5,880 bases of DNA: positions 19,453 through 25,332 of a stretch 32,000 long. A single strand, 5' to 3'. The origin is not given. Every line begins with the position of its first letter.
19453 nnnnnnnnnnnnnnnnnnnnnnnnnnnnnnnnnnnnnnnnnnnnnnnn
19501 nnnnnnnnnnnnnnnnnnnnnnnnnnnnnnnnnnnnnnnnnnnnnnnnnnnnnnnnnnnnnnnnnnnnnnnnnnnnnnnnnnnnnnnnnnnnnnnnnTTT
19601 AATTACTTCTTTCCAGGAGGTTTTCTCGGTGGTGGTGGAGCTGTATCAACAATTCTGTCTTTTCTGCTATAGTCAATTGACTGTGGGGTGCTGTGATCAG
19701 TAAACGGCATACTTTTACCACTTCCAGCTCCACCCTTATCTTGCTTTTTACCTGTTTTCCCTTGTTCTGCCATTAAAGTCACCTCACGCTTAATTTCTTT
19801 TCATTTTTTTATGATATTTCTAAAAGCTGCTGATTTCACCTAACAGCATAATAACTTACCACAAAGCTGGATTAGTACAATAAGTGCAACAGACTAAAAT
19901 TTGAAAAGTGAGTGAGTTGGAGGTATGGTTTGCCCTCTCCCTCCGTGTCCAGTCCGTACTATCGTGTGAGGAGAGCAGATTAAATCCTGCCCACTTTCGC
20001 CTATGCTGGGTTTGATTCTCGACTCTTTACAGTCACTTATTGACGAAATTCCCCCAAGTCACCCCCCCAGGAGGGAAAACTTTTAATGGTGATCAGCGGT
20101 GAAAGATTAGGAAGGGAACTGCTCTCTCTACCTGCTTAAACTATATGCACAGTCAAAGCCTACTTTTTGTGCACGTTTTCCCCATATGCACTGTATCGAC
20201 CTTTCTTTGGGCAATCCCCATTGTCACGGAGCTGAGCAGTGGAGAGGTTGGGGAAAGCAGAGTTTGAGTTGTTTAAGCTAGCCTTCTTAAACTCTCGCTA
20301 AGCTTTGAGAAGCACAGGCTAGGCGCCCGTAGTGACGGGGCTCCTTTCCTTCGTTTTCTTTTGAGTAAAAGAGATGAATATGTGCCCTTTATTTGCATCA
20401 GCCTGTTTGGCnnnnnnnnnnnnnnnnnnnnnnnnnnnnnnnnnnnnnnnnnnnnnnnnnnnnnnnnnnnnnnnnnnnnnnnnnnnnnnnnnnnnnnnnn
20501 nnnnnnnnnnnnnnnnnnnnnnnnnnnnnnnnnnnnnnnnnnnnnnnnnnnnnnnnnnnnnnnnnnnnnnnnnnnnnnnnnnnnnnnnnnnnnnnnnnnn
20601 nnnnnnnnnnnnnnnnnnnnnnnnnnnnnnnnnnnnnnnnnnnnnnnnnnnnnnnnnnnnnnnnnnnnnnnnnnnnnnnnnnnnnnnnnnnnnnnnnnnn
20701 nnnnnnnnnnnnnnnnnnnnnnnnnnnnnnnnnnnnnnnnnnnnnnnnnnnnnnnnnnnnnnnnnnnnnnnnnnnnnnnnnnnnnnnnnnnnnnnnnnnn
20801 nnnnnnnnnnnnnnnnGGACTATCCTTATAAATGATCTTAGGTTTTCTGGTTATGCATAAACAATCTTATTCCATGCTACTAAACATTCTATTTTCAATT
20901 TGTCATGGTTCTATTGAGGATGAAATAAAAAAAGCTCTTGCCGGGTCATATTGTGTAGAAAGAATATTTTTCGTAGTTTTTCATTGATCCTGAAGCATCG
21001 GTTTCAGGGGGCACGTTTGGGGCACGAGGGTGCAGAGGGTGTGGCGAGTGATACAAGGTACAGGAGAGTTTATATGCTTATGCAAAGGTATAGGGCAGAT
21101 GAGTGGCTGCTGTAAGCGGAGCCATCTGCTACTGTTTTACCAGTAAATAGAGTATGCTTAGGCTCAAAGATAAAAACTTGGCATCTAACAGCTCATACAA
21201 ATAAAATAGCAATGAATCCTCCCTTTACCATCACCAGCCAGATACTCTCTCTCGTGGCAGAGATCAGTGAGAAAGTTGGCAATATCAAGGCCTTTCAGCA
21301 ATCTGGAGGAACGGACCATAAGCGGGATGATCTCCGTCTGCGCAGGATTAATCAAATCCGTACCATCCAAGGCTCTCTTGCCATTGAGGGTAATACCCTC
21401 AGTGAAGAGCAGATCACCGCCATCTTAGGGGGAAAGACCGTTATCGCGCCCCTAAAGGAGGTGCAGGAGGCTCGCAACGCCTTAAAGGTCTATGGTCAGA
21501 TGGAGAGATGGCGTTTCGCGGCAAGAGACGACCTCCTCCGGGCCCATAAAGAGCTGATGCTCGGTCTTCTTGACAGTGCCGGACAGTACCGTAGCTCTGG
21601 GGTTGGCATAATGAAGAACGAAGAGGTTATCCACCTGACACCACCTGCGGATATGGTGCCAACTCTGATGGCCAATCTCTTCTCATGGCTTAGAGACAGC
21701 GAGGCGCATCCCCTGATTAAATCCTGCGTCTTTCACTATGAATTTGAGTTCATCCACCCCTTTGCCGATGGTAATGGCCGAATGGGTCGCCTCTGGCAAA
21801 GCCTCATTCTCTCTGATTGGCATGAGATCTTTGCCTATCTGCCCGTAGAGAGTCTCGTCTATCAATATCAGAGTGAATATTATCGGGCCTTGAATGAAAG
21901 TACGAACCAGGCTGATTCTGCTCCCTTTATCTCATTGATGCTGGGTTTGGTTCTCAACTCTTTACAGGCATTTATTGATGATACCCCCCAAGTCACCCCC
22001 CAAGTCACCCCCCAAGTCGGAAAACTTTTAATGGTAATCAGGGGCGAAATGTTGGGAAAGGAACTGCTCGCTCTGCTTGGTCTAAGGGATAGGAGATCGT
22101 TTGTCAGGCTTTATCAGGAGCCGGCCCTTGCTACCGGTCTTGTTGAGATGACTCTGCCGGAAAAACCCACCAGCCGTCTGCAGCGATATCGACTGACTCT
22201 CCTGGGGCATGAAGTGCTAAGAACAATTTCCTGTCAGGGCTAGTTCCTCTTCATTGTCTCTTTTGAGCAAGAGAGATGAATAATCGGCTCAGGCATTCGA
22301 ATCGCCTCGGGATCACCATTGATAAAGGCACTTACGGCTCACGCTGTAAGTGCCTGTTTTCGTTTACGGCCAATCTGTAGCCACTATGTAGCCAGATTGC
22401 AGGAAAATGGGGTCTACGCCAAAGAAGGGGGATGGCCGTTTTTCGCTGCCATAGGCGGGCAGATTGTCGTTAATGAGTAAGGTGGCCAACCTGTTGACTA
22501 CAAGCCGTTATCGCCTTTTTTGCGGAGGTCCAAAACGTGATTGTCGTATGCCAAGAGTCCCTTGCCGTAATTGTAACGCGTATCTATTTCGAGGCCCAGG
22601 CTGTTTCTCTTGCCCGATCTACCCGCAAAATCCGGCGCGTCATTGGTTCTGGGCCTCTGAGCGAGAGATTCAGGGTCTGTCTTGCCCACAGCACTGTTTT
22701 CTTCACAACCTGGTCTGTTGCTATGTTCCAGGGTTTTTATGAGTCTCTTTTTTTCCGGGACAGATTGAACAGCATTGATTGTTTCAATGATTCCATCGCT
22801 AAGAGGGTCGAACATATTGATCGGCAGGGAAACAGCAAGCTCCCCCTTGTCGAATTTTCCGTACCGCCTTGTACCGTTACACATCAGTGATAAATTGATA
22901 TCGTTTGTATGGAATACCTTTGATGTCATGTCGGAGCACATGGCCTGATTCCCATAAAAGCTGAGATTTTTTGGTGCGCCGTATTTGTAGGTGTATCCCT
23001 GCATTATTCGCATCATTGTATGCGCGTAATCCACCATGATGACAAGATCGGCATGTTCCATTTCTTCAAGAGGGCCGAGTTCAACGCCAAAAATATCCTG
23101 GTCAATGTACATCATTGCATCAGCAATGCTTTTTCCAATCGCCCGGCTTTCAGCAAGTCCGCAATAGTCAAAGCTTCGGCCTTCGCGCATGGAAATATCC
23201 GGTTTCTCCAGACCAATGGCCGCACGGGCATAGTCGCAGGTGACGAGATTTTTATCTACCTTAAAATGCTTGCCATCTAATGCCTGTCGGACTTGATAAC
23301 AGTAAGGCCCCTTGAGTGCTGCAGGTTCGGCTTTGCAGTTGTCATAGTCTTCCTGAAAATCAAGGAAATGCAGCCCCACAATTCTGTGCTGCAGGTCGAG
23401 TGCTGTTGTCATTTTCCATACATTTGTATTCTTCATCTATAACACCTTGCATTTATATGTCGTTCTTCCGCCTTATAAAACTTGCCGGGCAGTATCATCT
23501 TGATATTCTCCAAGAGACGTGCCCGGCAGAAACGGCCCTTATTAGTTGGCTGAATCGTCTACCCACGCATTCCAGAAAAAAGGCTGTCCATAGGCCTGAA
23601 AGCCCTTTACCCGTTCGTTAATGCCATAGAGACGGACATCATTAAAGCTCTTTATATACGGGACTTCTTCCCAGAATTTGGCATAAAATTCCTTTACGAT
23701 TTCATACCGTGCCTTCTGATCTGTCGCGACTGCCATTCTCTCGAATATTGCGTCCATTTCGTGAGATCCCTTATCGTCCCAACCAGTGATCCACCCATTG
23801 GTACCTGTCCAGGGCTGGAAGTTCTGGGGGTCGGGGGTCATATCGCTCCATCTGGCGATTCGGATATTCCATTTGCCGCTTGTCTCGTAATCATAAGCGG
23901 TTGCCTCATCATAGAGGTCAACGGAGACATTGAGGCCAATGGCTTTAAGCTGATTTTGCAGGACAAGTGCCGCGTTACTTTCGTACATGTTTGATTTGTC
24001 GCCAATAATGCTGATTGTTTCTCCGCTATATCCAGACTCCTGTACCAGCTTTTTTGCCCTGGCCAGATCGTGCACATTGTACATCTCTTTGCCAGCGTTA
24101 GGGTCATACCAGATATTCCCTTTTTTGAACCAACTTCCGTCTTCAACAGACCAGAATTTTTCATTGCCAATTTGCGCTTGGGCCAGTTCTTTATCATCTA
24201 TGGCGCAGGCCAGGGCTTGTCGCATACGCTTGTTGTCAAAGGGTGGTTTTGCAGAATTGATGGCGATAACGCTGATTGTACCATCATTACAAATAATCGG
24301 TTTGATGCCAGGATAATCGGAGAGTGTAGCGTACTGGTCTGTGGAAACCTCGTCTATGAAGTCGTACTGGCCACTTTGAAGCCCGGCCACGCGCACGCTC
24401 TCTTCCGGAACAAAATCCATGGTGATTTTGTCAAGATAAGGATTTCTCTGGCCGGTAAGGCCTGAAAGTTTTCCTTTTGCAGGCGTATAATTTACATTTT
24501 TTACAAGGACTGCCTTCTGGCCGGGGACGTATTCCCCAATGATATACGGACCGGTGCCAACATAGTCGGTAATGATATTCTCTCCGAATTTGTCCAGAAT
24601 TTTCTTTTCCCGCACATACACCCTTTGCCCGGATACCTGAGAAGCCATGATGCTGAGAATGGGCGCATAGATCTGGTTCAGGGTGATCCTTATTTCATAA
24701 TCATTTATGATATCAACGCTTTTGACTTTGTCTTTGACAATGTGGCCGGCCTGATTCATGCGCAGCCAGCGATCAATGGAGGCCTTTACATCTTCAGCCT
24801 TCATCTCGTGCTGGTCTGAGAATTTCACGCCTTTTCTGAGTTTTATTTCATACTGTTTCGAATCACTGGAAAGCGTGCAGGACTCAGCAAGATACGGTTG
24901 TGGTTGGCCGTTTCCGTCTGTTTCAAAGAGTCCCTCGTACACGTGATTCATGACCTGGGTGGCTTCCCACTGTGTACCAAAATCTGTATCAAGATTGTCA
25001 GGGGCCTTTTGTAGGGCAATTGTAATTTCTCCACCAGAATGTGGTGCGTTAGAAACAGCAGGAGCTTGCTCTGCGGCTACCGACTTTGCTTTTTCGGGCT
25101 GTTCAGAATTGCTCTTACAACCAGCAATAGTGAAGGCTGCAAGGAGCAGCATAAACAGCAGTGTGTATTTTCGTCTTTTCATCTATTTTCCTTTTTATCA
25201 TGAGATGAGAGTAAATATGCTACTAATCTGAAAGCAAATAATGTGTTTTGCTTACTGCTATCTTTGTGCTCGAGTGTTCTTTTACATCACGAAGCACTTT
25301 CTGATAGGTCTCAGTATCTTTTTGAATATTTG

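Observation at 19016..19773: Orphan SLATT-like two-TM effector coupled to an unannotated 56-aa Lys/Gly/Pro-rich micro-ORF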

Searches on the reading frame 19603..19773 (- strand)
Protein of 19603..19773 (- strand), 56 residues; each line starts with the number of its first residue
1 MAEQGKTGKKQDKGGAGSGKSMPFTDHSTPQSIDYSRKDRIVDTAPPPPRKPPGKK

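Call 4: search_protein_families(library=pfam, proteins=[window:19603-19773:-], max_evalue=10)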
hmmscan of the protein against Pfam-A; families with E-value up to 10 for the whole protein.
window:19603-19773:- (56 aa): 0 families

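Call 5: search_protein_families(library=padloc, proteins=[window:19603-19773:-], max_evalue=10)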
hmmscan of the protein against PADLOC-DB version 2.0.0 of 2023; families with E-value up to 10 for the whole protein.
window:19603-19773:- (56 aa): 0 families

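Call 6: search_protein_families(library=ncbifam, proteins=[window:19603-19773:-], max_evalue=1)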
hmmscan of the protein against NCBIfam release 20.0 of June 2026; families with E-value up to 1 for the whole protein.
window:19603-19773:- (56 aa): 0 families

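Call 34: find_homologous_proteins(query=A2, max_evalue=0.01)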
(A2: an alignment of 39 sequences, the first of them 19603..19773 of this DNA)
Query A2 (39 sequences) (56 aa, profile of the alignment): 10 proteins with E <= 0.01 among 151 candidates.
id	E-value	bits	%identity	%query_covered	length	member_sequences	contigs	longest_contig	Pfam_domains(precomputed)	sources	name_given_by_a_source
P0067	3.8e-6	45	50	29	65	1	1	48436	-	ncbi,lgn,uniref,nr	ncbi:MAG: hypothetical protein Q8R10_18505 [Pseudomonas sp.]|uniref:hypothetical protein n=1 Tax=Pse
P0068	1.7e-4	40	53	27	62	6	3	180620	-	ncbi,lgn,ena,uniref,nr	ncbi:hypothetical protein [Aquipseudomonas alcaligenes]|uniref:Uncharacterized protein n=1 Tax=Aquip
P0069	2.2e-4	40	100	100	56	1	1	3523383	-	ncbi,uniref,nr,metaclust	ncbi:hypothetical protein [Desulfotalea psychrophila]|uniref:hypothetical protein n=1 Tax=Desulfotal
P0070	2.8e-4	39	44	16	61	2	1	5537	-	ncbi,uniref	ncbi:hypothetical protein [Methylobacter svalbardensis]|uniref:hypothetical protein n=1 Tax=Methylob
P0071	3.6e-4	39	33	77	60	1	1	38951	-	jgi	-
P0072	4.5e-4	39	78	16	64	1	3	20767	-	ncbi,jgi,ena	jgi:hypothetical protein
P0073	5.1e-4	39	53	27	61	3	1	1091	-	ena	-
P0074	2.4e-3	36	31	77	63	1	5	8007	-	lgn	-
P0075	3.7e-3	36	63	14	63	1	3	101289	-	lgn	-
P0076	7.3e-3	35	31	64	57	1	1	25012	-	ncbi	-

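Call 66: search_protein_families(library=phrogs, proteins=[window:19603-19773:-], max_evalue=0.01)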
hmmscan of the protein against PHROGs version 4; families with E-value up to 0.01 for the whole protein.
window:19603-19773:- (56 aa): 0 families

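Call 80: find_encoding_contigs(protein=P0068, flank=3000, max_places=2)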
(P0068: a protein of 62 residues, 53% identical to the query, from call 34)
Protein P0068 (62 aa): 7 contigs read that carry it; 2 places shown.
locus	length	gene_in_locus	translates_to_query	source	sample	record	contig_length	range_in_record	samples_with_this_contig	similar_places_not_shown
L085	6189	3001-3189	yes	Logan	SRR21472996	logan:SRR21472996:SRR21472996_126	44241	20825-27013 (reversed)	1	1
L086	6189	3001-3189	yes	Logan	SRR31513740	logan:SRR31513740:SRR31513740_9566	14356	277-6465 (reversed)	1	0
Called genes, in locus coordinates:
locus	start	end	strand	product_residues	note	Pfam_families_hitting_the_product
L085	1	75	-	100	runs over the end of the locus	PF12802:MarR_2 (weak), PF09339:HTH_IclR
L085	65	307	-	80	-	-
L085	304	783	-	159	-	-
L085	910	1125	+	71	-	-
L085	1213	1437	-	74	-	-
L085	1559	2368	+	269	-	PF10552:ORF6C (faint)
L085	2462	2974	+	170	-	-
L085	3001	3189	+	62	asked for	-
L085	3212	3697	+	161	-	-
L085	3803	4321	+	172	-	-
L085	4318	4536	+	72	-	PF25612:DUF7940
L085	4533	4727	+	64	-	-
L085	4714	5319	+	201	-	-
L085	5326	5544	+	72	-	PF01258:zf-dskA_traR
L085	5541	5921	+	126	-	-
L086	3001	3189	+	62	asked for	-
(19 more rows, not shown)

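Call 81: find_encoding_contigs(protein=P0075, flank=3000, max_places=2)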
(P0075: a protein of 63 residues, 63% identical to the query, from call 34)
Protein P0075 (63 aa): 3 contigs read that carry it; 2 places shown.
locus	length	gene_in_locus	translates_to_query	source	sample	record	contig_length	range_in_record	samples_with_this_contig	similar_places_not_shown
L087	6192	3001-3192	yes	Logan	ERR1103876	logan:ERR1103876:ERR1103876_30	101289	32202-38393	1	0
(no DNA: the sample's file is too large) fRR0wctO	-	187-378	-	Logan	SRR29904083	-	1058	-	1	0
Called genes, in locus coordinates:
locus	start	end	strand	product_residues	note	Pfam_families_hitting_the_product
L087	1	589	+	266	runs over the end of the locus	PF00459:Inositol_P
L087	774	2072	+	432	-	PF07690:MFS_1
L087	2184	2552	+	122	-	PF19029:DUF883_C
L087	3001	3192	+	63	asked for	-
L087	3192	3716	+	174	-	-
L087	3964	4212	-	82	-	-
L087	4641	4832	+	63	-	-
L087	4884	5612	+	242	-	-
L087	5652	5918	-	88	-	-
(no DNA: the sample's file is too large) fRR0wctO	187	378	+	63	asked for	-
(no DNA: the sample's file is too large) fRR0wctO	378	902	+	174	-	-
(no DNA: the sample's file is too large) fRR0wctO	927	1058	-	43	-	?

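Call 82: find_encoding_contigs(protein=P0071, flank=3000, max_places=2)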
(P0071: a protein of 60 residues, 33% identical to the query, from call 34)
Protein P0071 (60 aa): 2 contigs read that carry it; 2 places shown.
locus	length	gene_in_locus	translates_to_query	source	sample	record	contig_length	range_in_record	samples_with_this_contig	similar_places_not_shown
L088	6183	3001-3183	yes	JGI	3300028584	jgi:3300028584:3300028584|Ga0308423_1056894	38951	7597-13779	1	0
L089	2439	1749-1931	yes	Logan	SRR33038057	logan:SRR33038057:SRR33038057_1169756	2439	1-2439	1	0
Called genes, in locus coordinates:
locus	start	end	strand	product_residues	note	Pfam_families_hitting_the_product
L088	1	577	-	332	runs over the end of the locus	-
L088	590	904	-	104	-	PF09339:HTH_IclR (faint)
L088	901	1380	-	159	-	-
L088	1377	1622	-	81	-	-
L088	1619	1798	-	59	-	-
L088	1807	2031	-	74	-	-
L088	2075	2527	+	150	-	-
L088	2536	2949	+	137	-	-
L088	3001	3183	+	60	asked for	-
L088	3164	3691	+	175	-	-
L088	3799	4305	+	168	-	-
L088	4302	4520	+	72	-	PF25612:DUF7940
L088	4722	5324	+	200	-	-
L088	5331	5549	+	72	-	PF01258:zf-dskA_traR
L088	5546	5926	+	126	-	-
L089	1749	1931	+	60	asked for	-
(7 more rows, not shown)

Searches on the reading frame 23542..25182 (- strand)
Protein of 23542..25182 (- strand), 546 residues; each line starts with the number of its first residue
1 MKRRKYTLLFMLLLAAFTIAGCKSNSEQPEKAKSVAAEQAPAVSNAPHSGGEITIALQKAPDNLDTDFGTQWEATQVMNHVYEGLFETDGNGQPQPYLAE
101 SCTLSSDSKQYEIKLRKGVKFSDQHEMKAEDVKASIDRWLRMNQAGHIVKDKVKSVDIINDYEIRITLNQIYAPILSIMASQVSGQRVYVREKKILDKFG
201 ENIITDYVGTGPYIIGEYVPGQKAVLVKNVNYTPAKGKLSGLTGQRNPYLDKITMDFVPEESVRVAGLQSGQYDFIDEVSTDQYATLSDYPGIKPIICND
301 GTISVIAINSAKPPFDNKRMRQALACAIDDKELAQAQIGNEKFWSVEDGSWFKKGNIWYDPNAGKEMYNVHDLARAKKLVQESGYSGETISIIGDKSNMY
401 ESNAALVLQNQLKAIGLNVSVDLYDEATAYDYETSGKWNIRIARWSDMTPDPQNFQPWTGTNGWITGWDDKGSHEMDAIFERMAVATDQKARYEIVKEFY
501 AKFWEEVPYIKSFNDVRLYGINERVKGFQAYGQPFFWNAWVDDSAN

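Call 7: search_protein_families(library=pfam, proteins=[window:23542-25182:-], max_evalue=0.01)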
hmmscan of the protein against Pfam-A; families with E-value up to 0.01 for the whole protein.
window:23542-25182:- (546 aa): 1 family
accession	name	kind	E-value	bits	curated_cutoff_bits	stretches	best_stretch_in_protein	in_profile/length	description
PF00496.27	SBP_bac_5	-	3.1e-76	257.3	32.4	1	93-463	1-364/368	Bacterial extracellular solute-binding proteins, family 5 Middle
